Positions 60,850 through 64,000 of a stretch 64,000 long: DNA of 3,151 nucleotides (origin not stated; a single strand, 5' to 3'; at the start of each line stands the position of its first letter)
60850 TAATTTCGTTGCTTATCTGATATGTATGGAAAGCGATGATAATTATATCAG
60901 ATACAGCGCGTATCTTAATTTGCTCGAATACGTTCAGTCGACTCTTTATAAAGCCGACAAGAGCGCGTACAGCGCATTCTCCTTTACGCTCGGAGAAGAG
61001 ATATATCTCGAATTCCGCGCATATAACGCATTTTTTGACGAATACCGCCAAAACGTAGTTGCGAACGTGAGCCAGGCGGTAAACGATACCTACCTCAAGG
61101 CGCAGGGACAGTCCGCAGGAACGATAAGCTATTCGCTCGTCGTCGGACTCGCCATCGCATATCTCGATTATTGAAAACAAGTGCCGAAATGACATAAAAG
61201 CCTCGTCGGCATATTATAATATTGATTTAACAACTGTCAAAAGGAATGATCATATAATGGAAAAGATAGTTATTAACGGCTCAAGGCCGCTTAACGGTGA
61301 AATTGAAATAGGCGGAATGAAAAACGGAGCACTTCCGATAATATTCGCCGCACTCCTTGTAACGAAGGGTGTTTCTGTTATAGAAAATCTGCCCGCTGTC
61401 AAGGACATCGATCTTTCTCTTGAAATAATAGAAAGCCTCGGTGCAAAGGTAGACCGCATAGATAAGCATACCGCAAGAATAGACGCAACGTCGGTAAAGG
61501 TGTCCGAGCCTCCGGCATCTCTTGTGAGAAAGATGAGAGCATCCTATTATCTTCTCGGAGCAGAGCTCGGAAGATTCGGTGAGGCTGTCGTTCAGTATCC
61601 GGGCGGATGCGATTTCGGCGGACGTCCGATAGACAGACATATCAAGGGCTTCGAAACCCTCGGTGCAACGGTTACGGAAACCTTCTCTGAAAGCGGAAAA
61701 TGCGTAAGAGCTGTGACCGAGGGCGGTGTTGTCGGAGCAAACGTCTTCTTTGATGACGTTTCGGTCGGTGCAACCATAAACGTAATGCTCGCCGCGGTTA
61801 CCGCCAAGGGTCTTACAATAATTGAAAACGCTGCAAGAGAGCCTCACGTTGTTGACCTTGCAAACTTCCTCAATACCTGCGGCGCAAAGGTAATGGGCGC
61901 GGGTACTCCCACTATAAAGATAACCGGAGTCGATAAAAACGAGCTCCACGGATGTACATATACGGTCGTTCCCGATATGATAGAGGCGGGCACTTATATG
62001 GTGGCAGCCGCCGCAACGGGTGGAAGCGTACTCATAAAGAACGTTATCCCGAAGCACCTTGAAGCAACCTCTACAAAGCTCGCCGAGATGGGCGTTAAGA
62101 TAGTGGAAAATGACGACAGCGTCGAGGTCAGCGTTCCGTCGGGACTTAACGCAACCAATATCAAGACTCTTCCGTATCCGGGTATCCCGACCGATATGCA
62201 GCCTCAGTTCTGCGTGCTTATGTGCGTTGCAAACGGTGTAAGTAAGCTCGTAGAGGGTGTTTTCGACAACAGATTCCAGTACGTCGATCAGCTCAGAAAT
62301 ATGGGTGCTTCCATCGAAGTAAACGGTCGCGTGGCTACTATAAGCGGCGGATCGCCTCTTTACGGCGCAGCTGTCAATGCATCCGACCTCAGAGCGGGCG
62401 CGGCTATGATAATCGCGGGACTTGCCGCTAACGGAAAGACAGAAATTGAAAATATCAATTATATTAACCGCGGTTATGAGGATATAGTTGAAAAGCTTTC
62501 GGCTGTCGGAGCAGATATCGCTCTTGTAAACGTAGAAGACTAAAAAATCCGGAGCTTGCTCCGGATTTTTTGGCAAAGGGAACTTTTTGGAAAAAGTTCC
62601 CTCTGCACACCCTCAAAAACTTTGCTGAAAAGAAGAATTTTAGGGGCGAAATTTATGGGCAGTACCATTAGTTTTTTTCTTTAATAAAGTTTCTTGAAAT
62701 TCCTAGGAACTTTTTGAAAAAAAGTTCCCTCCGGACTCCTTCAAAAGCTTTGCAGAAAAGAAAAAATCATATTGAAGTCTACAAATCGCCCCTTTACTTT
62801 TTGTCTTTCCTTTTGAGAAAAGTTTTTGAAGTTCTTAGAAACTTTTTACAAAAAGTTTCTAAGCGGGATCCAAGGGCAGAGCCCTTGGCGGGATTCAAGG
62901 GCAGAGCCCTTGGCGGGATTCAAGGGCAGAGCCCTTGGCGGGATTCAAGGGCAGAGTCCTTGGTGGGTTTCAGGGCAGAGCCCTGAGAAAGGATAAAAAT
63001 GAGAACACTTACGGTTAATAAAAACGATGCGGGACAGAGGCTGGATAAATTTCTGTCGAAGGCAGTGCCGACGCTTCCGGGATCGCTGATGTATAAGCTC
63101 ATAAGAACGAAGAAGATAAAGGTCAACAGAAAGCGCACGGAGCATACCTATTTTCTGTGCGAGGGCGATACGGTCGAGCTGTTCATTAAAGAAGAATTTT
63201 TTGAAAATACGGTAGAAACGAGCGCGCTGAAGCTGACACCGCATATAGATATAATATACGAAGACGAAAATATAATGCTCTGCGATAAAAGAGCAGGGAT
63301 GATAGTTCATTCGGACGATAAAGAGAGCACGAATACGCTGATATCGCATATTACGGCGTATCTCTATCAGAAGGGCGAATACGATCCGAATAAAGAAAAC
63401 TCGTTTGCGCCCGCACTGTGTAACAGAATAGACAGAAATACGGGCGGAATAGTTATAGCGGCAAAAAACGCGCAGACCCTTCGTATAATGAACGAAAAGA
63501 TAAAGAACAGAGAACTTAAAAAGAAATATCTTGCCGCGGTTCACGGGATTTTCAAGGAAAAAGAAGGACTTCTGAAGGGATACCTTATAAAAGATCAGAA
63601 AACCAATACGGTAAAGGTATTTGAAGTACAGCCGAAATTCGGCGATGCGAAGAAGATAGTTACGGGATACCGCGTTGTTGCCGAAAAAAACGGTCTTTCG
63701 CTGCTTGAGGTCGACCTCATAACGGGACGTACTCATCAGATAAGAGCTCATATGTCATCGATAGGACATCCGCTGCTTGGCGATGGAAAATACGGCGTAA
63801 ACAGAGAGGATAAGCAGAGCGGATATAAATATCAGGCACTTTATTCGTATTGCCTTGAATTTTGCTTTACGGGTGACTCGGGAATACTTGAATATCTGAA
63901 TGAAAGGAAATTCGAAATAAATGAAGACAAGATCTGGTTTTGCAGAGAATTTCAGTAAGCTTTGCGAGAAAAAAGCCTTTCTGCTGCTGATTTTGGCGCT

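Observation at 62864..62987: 25-nt tandem hairpin array running directly into the RBS of a pseudouridine synthase gene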

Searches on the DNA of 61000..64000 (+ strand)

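Call 7: search_rna_families(source=window, start=61000, end=64000, threshold=evalue, max_evalue=10)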
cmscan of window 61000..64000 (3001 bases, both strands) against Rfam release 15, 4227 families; matches with E-value up to 10: 10.
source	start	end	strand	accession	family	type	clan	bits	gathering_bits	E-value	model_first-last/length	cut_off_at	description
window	62540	62623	-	RF02891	AgrB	Gene; antisense;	-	23.2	40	0.76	1-84/84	no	ArsR-gov region gene B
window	62832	62863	-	RF03697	mir-722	Gene; miRNA;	-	19.8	81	2.3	1-67/67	no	mir-722 microRNA precursor family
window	62501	62607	-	RF01431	snoR135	Gene; snRNA; snoRNA; HACA-box;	-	17.6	45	2.7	1-143/143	no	small nucleolar RNA snoR135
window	62590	62717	-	RF04157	MIR9486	Gene; miRNA;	-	17.3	100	5.9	1-119/119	no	MIR9486 microRNA precursor family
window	62822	62994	-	RF02177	SMCR2_1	Gene; lncRNA;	-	16.9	50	5.2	1-159/159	no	Smith-Magenis syndrome chromosome region, candidate 2 conserved region 1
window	62917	62964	+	RF03203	mir-3070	Gene; miRNA;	-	16.8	75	4.9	1-89/89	no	mir-3070 microRNA precursor family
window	63268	63320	+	RF01312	sR9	Gene; snRNA; snoRNA; CD-box;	-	16.3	36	9.5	1-55/55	no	Small nucleolar RNA sR9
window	62382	62445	+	RF03142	L2-Alphaproteobacteria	Cis-reg; leader;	-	16.2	37.8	0.87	1-66/66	no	L2-Alphaproteobacteria ribosomal protein leader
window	62537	62654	+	RF01264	snR83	Gene; snRNA; snoRNA; HACA-box;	CL00023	14.9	75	2.8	1-308/308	no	Small nucleolar RNA snR83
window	62727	62864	-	RF03068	RT-3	Gene; sRNA;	-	13.1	40.5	6.5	1-148/148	no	RT-3 RNA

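Call 35: search_dna_similar(query=window:62573-62998:+, collection=plasmids, mode=distant, max_evalue=0.001, max_rows=25)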
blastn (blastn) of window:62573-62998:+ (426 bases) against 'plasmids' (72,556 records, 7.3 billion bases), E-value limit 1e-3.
No match.

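Call 36: search_dna_similar(query=window:62573-62998:+, collection=phages, mode=distant, max_evalue=0.001, max_rows=25)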
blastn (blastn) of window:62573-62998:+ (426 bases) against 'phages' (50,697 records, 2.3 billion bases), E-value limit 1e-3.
No match.

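Call 71: search_rna_families(sources=[L013, L043, L051, L077, L035, L074, L109, L081, L020, L012, L038, L085, L088, L025, L093, L054, L127], threshold=gathering)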
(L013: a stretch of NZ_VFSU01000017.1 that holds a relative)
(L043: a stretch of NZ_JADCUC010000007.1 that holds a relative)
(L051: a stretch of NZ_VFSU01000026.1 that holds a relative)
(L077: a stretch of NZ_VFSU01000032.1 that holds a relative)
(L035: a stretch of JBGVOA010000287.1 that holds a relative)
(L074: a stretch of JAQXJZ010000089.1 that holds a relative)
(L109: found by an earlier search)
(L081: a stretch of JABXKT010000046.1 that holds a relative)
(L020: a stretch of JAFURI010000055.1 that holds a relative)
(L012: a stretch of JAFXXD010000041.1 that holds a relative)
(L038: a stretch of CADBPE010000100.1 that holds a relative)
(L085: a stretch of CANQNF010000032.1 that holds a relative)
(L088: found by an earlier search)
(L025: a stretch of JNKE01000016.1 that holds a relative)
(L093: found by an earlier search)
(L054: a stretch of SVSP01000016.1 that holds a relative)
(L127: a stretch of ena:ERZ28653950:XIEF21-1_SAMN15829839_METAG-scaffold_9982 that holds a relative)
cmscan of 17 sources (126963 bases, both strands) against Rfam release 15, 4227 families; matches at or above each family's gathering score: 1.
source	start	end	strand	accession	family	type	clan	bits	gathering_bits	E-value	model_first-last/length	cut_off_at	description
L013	5172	5242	-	RF00005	tRNA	Gene; tRNA;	CL00001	70.7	29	3.9e-13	1-71/71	no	tRNA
